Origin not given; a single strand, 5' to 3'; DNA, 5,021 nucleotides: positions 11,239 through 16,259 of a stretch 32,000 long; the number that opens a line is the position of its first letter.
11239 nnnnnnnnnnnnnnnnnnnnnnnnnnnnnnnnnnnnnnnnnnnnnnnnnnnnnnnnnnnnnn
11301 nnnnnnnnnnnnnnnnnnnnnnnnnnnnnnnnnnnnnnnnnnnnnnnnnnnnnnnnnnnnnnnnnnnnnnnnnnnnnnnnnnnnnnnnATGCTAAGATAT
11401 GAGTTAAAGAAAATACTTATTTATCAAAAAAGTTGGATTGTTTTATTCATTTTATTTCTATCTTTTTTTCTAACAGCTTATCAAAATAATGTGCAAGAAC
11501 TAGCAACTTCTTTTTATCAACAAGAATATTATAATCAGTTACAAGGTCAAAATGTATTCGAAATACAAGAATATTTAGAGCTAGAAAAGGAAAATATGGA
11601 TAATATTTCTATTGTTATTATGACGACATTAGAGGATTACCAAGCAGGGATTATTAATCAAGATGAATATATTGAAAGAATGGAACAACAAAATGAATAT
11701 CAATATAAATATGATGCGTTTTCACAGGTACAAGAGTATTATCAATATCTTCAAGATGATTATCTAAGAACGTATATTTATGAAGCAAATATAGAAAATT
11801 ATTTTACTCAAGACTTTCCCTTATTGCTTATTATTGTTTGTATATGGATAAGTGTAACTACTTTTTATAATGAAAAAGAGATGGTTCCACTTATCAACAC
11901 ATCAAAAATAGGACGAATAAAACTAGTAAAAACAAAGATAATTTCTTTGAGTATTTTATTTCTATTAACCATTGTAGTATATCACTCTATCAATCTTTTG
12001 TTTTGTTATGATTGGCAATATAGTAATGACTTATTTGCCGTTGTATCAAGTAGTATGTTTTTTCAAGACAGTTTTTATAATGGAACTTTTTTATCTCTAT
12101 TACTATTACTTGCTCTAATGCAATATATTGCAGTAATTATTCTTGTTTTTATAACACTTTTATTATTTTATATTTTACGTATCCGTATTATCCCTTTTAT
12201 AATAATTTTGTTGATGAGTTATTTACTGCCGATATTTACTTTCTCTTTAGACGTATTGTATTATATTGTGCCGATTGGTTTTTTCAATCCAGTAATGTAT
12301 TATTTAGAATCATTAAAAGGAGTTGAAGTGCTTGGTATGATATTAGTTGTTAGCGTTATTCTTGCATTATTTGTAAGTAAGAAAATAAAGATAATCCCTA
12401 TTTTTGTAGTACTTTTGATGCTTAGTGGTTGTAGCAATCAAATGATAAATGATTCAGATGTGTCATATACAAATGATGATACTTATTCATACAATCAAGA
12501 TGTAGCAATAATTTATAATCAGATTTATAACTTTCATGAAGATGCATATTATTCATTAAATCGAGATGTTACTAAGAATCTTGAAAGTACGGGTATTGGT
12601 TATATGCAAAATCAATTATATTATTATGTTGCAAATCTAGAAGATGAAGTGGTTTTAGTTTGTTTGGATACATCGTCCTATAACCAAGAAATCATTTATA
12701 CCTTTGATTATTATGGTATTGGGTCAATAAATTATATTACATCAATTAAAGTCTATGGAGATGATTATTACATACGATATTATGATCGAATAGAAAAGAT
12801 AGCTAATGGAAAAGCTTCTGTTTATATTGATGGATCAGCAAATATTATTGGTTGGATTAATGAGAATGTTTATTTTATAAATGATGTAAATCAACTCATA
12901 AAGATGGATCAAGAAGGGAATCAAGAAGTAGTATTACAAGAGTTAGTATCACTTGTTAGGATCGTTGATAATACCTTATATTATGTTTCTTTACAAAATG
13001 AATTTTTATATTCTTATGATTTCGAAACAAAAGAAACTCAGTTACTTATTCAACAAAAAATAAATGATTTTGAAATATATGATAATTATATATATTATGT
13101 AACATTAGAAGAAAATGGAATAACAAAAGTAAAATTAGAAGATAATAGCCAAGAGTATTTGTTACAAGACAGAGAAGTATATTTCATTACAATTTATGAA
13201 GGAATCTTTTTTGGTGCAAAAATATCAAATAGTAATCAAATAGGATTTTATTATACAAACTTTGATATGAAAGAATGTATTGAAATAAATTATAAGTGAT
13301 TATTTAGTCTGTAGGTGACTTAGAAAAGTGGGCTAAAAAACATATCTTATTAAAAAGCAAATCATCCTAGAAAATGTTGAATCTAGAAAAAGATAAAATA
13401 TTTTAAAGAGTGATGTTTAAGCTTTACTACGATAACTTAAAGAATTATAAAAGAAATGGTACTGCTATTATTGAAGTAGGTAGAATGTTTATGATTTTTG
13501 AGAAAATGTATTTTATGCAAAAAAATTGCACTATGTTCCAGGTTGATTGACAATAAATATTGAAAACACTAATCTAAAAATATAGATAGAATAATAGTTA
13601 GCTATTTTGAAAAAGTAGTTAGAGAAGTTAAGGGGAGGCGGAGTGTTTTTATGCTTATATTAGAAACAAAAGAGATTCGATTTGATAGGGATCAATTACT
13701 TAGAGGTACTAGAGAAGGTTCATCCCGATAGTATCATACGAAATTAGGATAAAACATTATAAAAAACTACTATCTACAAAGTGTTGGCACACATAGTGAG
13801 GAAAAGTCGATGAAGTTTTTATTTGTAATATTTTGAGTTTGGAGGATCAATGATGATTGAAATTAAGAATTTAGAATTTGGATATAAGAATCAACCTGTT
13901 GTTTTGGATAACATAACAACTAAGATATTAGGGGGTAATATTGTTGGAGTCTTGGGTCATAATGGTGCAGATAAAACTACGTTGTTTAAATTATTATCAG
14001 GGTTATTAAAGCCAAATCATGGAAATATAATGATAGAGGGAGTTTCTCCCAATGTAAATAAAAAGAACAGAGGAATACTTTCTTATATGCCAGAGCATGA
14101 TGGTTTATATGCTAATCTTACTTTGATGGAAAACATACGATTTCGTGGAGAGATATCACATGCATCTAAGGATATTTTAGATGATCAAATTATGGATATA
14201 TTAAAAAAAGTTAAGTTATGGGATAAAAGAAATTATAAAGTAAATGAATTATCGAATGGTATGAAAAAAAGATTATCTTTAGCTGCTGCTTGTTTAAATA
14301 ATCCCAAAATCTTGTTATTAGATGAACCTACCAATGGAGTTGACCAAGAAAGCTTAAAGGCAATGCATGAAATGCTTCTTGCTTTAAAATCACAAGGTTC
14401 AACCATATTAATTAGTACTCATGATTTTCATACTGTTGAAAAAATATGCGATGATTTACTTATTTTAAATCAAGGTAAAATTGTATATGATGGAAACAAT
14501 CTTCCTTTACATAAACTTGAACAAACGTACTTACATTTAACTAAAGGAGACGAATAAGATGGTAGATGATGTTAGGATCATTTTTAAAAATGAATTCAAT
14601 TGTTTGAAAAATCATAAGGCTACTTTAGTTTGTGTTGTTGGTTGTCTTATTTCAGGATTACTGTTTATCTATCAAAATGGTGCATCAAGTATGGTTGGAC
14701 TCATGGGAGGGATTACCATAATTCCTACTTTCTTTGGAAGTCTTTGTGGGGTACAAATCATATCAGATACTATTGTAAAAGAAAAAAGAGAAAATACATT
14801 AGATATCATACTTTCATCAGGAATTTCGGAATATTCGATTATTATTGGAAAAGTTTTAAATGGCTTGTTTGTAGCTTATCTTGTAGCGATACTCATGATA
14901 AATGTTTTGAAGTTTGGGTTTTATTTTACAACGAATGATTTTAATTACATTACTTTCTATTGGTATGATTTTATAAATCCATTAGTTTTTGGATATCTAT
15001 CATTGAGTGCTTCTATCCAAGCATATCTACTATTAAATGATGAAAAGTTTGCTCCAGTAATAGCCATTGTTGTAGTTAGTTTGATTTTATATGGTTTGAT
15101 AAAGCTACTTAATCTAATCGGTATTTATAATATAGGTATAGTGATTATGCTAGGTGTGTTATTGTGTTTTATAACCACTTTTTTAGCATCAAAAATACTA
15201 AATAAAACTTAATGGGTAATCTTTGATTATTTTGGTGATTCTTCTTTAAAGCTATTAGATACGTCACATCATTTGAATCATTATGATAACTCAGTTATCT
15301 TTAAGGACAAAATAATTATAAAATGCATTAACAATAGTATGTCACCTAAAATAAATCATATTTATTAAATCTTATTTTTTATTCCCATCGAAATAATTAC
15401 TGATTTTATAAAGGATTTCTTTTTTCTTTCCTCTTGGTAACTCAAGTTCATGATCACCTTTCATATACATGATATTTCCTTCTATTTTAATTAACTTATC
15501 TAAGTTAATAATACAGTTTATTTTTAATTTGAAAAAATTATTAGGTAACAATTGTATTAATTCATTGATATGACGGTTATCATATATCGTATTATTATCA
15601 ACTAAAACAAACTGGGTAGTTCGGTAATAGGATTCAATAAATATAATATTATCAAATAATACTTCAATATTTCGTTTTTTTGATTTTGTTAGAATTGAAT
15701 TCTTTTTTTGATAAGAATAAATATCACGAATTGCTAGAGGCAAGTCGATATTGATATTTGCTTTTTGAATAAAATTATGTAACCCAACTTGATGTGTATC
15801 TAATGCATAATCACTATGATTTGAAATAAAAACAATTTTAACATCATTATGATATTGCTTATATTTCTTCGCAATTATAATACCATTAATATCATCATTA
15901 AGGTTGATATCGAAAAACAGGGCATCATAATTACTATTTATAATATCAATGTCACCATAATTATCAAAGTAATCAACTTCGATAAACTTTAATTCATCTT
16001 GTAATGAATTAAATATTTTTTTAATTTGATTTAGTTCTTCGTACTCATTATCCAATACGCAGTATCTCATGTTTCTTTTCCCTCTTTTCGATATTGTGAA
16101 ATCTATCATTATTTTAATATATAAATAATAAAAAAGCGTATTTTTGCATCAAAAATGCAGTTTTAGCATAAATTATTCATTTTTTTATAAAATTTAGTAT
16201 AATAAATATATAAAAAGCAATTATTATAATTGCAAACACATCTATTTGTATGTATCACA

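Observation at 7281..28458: Two diverged paralogous LytTR-linked ABC/lipoprotein cassettes with reciprocal gene fusion and fission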

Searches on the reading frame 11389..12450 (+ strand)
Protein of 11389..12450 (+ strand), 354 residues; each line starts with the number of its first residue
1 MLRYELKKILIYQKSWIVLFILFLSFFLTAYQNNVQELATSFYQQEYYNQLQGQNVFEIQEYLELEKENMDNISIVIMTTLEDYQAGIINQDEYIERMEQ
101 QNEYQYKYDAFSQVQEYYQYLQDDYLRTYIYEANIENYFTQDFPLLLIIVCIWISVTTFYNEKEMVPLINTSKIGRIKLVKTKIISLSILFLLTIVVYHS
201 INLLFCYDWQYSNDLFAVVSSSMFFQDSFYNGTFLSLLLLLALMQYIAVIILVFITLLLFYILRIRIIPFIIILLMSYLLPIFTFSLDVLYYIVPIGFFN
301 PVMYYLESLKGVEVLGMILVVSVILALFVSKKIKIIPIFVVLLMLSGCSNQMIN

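Call 14: search_protein_families(library=pfam, proteins=[window:11389-12450:+], max_evalue=10)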
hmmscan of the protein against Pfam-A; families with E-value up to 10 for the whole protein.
window:11389-12450:+ (354 aa): 2 families
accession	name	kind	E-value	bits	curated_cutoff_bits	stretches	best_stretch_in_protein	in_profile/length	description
PF08139.17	LPAM_1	-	0.26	12.2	20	1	334-349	3-18/18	Prokaryotic membrane lipoprotein lipid attachment site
PF25682.1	Phage_VG64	-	1.4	9.2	27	1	47-108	47-111/127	Mycobacterium phage VG64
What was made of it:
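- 12379..12432 (+): Embedded lipoprotein signal peptide that acts as a seventh TM segment: KKIK, hydrophobic core, lipobox L-S-G-C (Cys348). Weak LPAM_1 hit (call 14).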

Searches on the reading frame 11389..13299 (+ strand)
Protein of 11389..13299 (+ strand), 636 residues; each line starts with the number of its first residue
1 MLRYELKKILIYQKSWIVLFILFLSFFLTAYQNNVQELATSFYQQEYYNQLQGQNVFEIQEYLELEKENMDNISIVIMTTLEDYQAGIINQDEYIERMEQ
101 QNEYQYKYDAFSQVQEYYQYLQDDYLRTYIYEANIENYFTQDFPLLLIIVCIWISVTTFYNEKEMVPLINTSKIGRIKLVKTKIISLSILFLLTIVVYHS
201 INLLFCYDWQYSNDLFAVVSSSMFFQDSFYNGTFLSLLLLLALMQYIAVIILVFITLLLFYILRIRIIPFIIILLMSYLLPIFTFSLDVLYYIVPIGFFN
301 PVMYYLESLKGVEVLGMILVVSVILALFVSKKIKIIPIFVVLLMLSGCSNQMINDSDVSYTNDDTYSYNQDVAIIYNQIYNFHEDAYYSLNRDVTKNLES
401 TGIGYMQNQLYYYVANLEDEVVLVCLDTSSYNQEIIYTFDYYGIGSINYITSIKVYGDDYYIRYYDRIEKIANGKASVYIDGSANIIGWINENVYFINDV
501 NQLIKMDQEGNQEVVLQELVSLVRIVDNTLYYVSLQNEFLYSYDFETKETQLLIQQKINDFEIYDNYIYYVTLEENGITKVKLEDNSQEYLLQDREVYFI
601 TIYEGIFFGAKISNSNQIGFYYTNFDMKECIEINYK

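Call 5: search_protein_families(library=pfam, proteins=[window:11389-13299:+], max_evalue=0.1)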
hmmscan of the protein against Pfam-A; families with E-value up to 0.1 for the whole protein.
window:11389-13299:+ (636 aa): 0 families

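Call 6: search_protein_families(library=ncbifam, proteins=[window:11389-13299:+], max_evalue=0.1)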
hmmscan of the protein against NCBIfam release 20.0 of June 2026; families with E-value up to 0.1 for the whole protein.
window:11389-13299:+ (636 aa): 0 families

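Call 16: find_homologous_proteins(query=window:11389-13299:+)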
Query window:11389-13299:+ (636 aa): 1 proteins with E <= 0.001 among 8000 candidates.
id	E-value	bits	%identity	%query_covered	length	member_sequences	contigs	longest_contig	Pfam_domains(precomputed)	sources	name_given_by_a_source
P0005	0.0e+0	1355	100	100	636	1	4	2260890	-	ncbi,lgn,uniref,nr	ncbi:DUF5050 domain-containing protein [Tannockella kyphosi]|uniref:DUF5050 domain-containing protei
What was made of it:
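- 12433..13299 (+): DUF5050 beta-propeller module fused to P2. NCBI names the protein DUF5050 domain-containing (call 16).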

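Call 98: find_related_loci(query=window:11389-13299:+, collection=metagenome_contigs, flank=8000)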
Query window:11389-13299:+ (636 aa) in metagenome_contigs; peptide patterns used: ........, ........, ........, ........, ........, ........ (x = any residue, [..] = any of these).
53 stretches matched a pattern, but none encodes a relative of the query by tblastn (E <= 1e-3).
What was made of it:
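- The fusion was found in no other organism (calls 16, 98).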

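Call 109: find_encoding_contigs(protein=P0005, flank=7000, max_places=4)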
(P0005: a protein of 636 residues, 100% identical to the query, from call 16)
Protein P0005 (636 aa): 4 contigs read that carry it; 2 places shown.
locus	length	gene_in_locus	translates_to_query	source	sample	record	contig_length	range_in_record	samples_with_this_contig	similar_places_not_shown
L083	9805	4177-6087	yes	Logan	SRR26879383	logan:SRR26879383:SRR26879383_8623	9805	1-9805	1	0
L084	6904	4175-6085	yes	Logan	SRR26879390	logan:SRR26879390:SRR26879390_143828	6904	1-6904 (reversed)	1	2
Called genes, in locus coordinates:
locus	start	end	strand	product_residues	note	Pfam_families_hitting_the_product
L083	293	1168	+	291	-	-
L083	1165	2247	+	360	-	-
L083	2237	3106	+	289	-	PF00005:ABC_tran, PF13304:AAA_21 (weak)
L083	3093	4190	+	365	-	-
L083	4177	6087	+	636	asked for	-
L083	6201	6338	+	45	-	-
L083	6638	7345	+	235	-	PF00005:ABC_tran, PF13304:AAA_21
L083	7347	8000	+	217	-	-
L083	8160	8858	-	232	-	PF00072:Response_reg, PF04397:LytTR (weak)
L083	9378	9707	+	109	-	-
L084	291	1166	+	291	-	-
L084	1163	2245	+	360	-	-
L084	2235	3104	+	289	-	PF00005:ABC_tran, PF13304:AAA_21 (weak)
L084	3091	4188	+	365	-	-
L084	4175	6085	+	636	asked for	-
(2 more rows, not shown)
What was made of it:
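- Checked: The fused ORF is identical in independent Logan assemblies of sequencing runs (4 contigs carry it; the two places shown are from runs SRR26879383 and SRR26879390; calls 16, 109).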

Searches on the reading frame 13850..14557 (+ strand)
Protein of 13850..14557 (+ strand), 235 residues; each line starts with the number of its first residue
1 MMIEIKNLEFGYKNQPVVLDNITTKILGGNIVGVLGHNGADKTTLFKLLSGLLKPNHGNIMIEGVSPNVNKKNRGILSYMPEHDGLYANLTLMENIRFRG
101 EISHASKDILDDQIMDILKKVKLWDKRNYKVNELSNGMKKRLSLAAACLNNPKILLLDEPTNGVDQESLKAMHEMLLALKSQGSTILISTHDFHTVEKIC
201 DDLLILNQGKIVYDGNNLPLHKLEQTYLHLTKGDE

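Call 8: search_protein_families(library=pfam, proteins=[window:13850-14557:+], max_evalue=0.01)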
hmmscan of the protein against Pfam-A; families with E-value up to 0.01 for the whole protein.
window:13850-14557:+ (235 aa): 2 families
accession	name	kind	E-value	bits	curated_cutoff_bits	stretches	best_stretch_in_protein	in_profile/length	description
PF00005.33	ABC_tran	-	5.2e-30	105.3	25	1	19-162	1-137/137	ABC transporter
PF13304.12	AAA_21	-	8e-10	39.7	27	1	130-192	234-299/304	AAA domain, putative AbiEii toxin, Type IV TA system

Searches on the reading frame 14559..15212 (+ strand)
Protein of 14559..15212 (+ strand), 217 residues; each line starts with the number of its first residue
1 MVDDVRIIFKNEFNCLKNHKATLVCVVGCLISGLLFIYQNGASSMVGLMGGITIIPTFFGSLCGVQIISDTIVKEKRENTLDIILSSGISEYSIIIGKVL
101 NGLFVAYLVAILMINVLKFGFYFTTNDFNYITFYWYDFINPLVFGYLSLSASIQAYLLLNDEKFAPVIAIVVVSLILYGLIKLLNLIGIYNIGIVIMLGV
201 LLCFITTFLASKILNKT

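Call 8: search_protein_families(library=pfam, proteins=[window:14559-15212:+], max_evalue=0.01)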
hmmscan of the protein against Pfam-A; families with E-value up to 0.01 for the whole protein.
window:14559-15212:+ (217 aa): 2 families
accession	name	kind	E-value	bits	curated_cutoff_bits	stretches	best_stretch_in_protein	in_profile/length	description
PF12679.13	ABC2_membrane_2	-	5.6e-06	26.3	27.2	1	8-144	3-157/283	ABC-2 family transporter protein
PF12698.13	ABC2_membrane_3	-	5.3e-05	22.9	31.6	1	44-151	159-254/347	ABC-2 family transporter protein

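Call 70: search_protein_families(library=ncbifam, proteins=[window:14559-15212:+], max_evalue=0.01)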
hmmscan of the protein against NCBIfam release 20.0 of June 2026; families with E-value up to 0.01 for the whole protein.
window:14559-15212:+ (217 aa): 0 families

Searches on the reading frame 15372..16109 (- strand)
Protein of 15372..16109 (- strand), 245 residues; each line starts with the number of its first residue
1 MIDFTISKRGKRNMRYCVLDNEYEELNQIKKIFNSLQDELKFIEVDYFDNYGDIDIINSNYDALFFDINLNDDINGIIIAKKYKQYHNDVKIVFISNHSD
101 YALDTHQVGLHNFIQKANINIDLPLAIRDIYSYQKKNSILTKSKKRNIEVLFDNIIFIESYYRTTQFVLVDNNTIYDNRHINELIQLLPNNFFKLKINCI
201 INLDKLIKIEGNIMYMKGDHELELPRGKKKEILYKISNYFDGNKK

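Call 8: search_protein_families(library=pfam, proteins=[window:15372-16109:-], max_evalue=0.01)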
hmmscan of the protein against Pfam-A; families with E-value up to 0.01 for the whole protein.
window:15372-16109:- (245 aa): 2 families
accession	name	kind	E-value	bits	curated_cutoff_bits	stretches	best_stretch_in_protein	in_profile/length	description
PF00072.30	Response_reg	-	1.6e-07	31.9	30.2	1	39-118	20-101/111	Response regulator receiver domain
PF04397.21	LytTR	-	7e-06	26.6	22.6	1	146-232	2-93/98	LytTr DNA-binding domain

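Call 70: search_protein_families(library=ncbifam, proteins=[window:15372-16109:-], max_evalue=0.01)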
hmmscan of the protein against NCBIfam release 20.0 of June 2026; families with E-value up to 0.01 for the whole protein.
window:15372-16109:- (245 aa): 7 families
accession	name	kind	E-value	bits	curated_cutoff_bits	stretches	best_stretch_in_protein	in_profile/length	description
NF010684.1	PRK14084.1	equivalog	1.5e-06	28.2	375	1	55-146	41-131/254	response regulator transcription factor LytR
NF046049.1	quorum_RR_AgrA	equivalog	5.8e-05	22.8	400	1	33-215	23-221/238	quorum-sensing response regulator AgrA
NF010076.0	PRK13557.1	subfamily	0.00086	17.8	631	1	58-128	458-530/540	histidine kinase famiy protein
NF041946.1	LuxO_transreg_Vib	equivalog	0.0053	15.6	800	1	58-144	38-125/463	quorum-sensing sigma-54 dependent transcriptional regulator LuxO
NF007018.1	PRK09483.1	equivalog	0.0059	16.3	280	1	60-135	47-123/217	UvrY/SirA/GacA family response regulator transcription factor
NF046022.1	RespRegCpdRBruc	equivalog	0.0092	16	180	0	58-106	43-90/120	cell cycle two-component system response regulator CpdR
NF008176.1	PRK10923.1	equivalog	0.0093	14.6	620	0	60-139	47-128/469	nitrogen regulation protein NR(I)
